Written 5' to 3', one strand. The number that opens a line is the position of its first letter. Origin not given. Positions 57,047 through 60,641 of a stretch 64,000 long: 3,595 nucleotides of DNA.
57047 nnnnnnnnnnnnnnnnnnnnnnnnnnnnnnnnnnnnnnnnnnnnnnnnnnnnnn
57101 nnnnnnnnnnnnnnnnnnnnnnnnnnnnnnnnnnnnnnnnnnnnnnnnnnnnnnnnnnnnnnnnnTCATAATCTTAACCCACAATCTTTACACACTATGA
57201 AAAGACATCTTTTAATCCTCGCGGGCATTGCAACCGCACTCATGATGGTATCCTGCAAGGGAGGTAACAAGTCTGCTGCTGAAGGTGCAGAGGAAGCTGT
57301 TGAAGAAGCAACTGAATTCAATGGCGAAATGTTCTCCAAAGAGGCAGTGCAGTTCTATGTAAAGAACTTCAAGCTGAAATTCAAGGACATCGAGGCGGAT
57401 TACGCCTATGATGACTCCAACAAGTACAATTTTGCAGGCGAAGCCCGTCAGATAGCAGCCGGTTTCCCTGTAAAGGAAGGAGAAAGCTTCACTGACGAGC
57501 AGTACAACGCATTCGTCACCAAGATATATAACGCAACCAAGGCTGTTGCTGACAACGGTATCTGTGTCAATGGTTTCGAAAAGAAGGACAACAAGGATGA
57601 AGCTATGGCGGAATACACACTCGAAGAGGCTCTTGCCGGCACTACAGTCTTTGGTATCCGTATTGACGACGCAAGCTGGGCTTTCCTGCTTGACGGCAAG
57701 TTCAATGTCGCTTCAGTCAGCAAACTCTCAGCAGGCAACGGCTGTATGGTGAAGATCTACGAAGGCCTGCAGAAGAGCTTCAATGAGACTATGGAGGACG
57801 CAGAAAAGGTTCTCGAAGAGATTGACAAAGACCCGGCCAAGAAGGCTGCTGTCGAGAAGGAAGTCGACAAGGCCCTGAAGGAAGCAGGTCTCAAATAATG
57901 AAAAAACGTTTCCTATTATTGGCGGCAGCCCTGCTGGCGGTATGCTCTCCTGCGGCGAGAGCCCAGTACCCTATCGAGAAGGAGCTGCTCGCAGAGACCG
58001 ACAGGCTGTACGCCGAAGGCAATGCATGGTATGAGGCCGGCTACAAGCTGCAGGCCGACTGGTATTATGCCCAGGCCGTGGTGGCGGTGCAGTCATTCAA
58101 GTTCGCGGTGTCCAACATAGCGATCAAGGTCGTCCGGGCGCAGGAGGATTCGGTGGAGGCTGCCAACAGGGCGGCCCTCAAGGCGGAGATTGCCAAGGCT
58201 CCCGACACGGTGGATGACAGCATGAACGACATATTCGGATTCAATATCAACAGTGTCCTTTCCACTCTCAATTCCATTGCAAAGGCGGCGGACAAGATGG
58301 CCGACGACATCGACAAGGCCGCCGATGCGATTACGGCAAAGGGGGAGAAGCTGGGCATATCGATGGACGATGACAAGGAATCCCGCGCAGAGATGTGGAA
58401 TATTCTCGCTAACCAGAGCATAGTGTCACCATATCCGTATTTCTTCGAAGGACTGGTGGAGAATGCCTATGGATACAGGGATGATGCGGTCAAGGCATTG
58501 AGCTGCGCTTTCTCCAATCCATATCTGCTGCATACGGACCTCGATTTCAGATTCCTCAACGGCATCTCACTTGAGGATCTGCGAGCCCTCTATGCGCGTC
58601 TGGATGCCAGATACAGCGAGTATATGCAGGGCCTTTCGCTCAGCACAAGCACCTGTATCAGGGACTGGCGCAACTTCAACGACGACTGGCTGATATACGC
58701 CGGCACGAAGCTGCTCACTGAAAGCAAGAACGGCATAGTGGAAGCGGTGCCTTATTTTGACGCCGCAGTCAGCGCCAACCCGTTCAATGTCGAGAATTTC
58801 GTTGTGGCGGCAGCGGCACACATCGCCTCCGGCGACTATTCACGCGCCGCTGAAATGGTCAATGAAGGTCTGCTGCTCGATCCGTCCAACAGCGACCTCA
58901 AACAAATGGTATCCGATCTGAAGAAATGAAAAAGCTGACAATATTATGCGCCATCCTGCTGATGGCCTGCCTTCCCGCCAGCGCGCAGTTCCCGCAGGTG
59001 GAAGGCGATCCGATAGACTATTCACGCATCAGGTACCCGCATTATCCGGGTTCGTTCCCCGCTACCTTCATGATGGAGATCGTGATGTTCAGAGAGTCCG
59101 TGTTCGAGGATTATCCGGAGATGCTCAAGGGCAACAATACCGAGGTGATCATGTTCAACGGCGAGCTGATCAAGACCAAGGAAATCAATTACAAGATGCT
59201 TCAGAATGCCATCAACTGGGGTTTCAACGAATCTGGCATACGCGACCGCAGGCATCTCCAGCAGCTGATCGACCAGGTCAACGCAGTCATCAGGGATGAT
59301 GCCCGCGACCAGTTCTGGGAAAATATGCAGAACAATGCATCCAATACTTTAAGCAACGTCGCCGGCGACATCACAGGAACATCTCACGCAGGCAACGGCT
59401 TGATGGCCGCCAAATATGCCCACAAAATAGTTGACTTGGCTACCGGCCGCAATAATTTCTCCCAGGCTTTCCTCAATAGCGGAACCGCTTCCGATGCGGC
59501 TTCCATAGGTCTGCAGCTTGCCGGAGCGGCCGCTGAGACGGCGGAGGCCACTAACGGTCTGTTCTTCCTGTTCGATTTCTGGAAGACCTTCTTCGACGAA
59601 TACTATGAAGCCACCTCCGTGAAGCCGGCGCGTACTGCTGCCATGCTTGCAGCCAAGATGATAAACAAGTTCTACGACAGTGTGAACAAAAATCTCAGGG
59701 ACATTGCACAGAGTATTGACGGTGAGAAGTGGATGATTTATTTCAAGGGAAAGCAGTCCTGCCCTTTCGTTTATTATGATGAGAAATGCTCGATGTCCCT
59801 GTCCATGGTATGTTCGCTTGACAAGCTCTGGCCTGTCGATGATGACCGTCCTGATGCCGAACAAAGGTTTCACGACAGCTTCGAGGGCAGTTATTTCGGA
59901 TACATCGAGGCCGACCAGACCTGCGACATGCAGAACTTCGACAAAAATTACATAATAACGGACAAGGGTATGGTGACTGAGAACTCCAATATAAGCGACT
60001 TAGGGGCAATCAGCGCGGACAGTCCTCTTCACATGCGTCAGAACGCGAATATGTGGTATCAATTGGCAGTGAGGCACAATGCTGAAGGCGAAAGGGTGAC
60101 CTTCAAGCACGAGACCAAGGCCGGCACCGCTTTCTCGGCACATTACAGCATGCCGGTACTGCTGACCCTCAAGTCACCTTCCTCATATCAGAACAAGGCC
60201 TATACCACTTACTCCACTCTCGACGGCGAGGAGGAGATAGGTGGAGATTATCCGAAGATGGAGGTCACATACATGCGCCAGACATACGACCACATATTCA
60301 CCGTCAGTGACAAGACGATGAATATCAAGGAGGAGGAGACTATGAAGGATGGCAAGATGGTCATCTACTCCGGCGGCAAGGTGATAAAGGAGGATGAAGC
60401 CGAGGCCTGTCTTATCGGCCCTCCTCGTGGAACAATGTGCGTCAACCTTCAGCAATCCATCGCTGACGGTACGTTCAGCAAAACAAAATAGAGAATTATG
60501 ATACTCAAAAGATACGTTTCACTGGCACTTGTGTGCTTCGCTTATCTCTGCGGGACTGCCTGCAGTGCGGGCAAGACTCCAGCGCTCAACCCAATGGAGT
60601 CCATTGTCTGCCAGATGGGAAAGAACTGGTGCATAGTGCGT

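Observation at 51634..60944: Seven-gene operon of exclusively exported proteins (OmpA-like, SLT-like, TPR-like and four unknown) beside two LuxR-type regulators: candidate novel envelope system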

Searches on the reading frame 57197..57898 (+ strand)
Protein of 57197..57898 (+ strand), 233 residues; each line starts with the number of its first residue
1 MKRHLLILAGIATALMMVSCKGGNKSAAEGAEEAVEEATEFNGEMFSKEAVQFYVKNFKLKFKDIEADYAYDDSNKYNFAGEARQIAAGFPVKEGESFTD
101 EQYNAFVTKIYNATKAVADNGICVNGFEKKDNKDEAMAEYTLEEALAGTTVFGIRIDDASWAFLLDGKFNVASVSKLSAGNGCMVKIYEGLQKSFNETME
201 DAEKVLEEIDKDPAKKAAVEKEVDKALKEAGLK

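Call 3: search_protein_families(library=pfam, proteins=[window:57197-57898:+], max_evalue=1)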
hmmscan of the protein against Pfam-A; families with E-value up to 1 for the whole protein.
window:57197-57898:+ (233 aa): 1 family
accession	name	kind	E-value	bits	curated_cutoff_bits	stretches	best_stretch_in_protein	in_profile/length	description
PF05008.21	V-SNARE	-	0.045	14.6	25.9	1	184-230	1-48/92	Vesicle transport v-SNARE protein N-terminus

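Call 4: search_protein_families(library=ncbifam, proteins=[window:57197-57898:+], max_evalue=1)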
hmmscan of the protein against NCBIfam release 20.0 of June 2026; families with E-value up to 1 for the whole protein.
window:57197-57898:+ (233 aa): 2 families
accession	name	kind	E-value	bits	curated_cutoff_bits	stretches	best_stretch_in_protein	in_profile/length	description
NF009456.0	PRK12816.1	equivalog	0.037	13.7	416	1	140-185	91-136/264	flagellar basal body rod protein FlgG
NF050142.1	PG1828_fam_lipo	equivalog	0.044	14.5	50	1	1-33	1-32/59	PG1828 family lipoprotein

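Call 5: search_protein_families(library=phrogs, proteins=[window:57197-57898:+], max_evalue=0.1)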
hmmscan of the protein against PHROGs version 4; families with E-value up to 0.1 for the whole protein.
window:57197-57898:+ (233 aa): 1 family
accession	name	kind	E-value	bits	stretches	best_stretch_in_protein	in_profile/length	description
phrog_28942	-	unknown function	0.069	12.9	0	106-172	351-417/468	-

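Call 6: search_protein_families(library=padloc, proteins=[window:57197-57898:+], max_evalue=0.1)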
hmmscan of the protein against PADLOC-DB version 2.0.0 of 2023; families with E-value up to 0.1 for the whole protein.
window:57197-57898:+ (233 aa): 0 families

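Call 84: find_encoding_contigs(protein=window:57197-57898:+, flank=10000, max_places=8)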
Protein window:57197-57898:+ (233 aa): 23 contigs read that carry it; 8 places shown.
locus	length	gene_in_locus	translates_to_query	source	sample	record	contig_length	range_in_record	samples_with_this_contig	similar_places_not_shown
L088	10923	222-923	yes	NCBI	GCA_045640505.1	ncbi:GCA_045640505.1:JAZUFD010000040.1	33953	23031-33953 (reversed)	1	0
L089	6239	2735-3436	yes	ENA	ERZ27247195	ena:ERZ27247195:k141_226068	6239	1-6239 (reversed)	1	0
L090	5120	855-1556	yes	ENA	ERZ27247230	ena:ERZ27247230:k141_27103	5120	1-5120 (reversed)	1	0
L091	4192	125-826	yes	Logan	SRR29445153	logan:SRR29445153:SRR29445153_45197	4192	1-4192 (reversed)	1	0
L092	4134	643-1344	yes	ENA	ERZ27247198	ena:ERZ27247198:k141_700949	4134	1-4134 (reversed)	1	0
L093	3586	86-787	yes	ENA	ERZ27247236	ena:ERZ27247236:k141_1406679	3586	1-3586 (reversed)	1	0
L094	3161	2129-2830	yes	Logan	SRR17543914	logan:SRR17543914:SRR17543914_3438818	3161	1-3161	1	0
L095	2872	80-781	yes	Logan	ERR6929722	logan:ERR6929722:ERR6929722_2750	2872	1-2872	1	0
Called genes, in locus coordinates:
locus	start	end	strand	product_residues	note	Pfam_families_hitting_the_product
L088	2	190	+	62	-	?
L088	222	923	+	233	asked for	-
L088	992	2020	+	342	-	-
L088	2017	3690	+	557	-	-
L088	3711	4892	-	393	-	-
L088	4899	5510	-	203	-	PF01712:dNK, PF02223:Thymidylate_kin (faint)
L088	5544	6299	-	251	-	PF00288:GHMP_kinases_N, PF08544:GHMP_kinases_C (weak)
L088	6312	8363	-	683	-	PF08206:OB_RNB, PF17876:CSD2, PF17849:OB_Dis3, PF00773:RNB, PF00575:S1 (weak)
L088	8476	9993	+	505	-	PF01676:Metalloenzyme, PF06415:iPGM_N, PF01663:Phosphodiest (weak)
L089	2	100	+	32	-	?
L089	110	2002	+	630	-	-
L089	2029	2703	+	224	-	-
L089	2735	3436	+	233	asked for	-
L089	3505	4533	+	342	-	PF00515:TPR_1 (faint)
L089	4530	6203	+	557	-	-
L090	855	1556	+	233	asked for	-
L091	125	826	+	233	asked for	-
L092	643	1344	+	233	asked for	-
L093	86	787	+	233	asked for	-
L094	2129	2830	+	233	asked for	-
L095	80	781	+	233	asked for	-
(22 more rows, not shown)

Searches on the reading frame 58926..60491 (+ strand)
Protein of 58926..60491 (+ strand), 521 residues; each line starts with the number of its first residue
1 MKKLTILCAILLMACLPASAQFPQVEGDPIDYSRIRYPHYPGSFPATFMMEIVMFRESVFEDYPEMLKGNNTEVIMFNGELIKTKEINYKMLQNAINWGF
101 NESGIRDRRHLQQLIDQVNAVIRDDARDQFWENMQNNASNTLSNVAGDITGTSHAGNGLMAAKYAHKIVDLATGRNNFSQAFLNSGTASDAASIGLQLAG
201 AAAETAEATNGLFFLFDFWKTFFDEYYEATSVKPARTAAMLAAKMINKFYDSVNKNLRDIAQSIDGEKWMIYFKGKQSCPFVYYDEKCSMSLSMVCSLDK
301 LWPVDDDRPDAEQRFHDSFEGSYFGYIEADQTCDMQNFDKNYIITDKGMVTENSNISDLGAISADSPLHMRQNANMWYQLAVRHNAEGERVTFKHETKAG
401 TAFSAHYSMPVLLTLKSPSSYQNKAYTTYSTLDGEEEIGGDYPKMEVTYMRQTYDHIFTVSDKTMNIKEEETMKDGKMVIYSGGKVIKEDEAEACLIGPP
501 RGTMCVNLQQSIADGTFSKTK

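Call 3: search_protein_families(library=pfam, proteins=[window:58926-60491:+], max_evalue=1)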
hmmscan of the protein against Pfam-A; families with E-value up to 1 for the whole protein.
window:58926-60491:+ (521 aa): 1 family
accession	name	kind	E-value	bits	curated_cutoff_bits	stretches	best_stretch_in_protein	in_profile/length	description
PF04139.18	Rad9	-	0.1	12.5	25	1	179-261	2-87/253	Rad9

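Call 4: search_protein_families(library=ncbifam, proteins=[window:58926-60491:+], max_evalue=1)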
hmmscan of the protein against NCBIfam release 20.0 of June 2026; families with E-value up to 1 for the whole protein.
window:58926-60491:+ (521 aa): 0 families

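Call 5: search_protein_families(library=phrogs, proteins=[window:58926-60491:+], max_evalue=0.1)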
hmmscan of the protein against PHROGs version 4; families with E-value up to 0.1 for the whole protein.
window:58926-60491:+ (521 aa): 1 family
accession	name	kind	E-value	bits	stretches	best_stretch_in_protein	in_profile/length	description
phrog_25667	-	unknown function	0.06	14.2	0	417-473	12-68/158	-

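Call 6: search_protein_families(library=padloc, proteins=[window:58926-60491:+], max_evalue=0.1)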
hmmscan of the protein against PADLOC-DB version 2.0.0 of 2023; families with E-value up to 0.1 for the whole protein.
window:58926-60491:+ (521 aa): 0 families

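Call 21: find_homologous_proteins(query=window:58926-60491:+)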
Query window:58926-60491:+ (521 aa): 3 proteins with E <= 0.001 among 6913 candidates.
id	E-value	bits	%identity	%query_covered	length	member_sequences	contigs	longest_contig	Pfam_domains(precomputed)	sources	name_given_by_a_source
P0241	0.0e+0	1205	100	100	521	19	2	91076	-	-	-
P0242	1.1e-176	607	53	100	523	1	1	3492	-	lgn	-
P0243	4.4e-171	588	50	100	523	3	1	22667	-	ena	-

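Call 23: find_encoding_contigs(protein=P0243, flank=10000, max_places=3)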
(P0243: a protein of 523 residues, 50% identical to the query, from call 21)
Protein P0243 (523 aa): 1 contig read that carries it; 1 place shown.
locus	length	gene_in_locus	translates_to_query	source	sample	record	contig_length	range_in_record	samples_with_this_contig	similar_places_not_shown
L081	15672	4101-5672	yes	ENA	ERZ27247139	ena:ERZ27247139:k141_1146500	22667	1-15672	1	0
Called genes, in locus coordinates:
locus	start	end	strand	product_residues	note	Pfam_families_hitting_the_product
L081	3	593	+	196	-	?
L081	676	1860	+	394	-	PF12710:HAD (weak)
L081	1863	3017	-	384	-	PF14307:Glyco_tran_WbsX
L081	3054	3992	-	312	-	PF00515:TPR_1 (faint), PF07719:TPR_2 (faint), PF13181:TPR_8 (faint), PF13374:TPR_10 (faint), PF13428:TPR_14 (faint), PF13424:TPR_12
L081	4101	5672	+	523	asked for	-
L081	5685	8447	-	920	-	PF17128:DUF5107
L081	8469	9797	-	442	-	-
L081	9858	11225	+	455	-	PF05195:AMP_N, PF00557:Peptidase_M24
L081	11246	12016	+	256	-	-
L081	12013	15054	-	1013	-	PF13715:CarbopepD_reg_2 (faint), PF14905:OMP_b-brl_3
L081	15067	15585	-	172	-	PF16231:DUF4890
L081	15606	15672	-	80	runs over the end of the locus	-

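Call 34: search_protein_representatives(alignment_id=A3)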
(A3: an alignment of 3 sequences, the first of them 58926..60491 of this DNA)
Query: 3 sequences, 522 profile positions. Proteins with E-value up to 0.001 (for the whole library): 23; up to 1e-10: 18; up to 1e-30: 7. The best 23 are listed.
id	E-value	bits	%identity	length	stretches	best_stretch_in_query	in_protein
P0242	0.0e+00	1032.2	-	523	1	1-522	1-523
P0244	5.2e-88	312.7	-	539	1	2-521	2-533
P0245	4.1e-77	276.7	-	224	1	294-522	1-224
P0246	1.8e-40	155.8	-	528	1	3-462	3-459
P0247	7.0e-39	150.6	-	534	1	1-462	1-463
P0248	1.1e-33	133.4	-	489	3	232-455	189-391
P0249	3.7e-31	125.1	-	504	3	178-459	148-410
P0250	3.3e-26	108.7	-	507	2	233-461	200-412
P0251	7.7e-22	94.3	-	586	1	1-343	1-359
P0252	3.8e-20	88.7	-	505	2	239-453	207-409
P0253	6.1e-20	88.1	-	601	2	3-121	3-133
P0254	9.2e-18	80.9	-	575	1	2-423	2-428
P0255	2.9e-17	79.2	-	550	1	1-418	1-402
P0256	9.5e-17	77.5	-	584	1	1-343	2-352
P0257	1.7e-14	70.1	-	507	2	223-453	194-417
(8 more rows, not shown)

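Call 36: find_encoding_contigs(protein=window:58926-60491:+, flank=10000, max_places=5)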
Protein window:58926-60491:+ (521 aa): 1 contig read that carries it; 1 place shown.
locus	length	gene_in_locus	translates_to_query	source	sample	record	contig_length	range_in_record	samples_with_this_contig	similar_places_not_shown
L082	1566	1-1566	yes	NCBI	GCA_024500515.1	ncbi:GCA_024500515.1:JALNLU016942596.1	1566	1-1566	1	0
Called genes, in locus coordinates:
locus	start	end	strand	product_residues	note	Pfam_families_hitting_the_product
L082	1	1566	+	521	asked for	?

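Call 63: search_solved_structures(query=window:58926-60491:+, max_evalue=10)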
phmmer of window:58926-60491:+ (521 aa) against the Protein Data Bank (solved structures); distinct sequences matched with E-value up to 10: 0.

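Call 72: search_protein_families(library=pfam, alignment_id=A5, max_evalue=1)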
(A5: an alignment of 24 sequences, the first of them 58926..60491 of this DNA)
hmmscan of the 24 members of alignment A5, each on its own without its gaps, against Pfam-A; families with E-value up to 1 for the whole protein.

A. member 1, window:58926-60491:+ (521 aa): 1 family
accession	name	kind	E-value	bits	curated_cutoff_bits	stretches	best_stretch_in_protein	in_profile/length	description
PF04139.18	Rad9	-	0.1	12.5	25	1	179-261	2-87/253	Rad9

B. families by the number of members that match (of 24 scanned): 22 families
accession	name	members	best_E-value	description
PF12573.13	OxoDH_E1alpha_N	2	0.048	2-oxoisovalerate dehydrogenase E1 alpha subunit N terminal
PF25145.1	NfeD1b_N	1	0.011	NfeD1b, N-terminal domain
PF06695.16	Sm_multidrug_ex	1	0.014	Putative small multi-drug export protein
PF08084.16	PROCT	1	0.034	PROCT (NUC072) domain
PF07550.17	Shr-like_HID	1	0.04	Heme-binding protein Shr-like, Hb-interacting domain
PF22116.1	DUF6944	1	0.04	Family of unknown function (DUF6944)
PF24262.1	DUF7463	1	0.048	Family of unknown function (DUF7463)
PF24871.1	Piezo_TM1-24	1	0.05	Piezo TM1-24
PF14024.11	DUF4240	1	0.054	Protein of unknown function (DUF4240)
PF22353.1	PF1197-like_C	1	0.059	NAD(P)H:rubredoxin oxidoreductase, C-terminal domain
PF12393.13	Dr_adhesin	1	0.068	Dr family adhesin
PF08781.15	DP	1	0.091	Transcription factor DP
PF04139.18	Rad9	1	0.1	Rad9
PF12758.12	DUF3813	1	0.11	Protein of unknown function (DUF3813)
PF11159.13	DUF2939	1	0.13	Protein of unknown function (DUF2939)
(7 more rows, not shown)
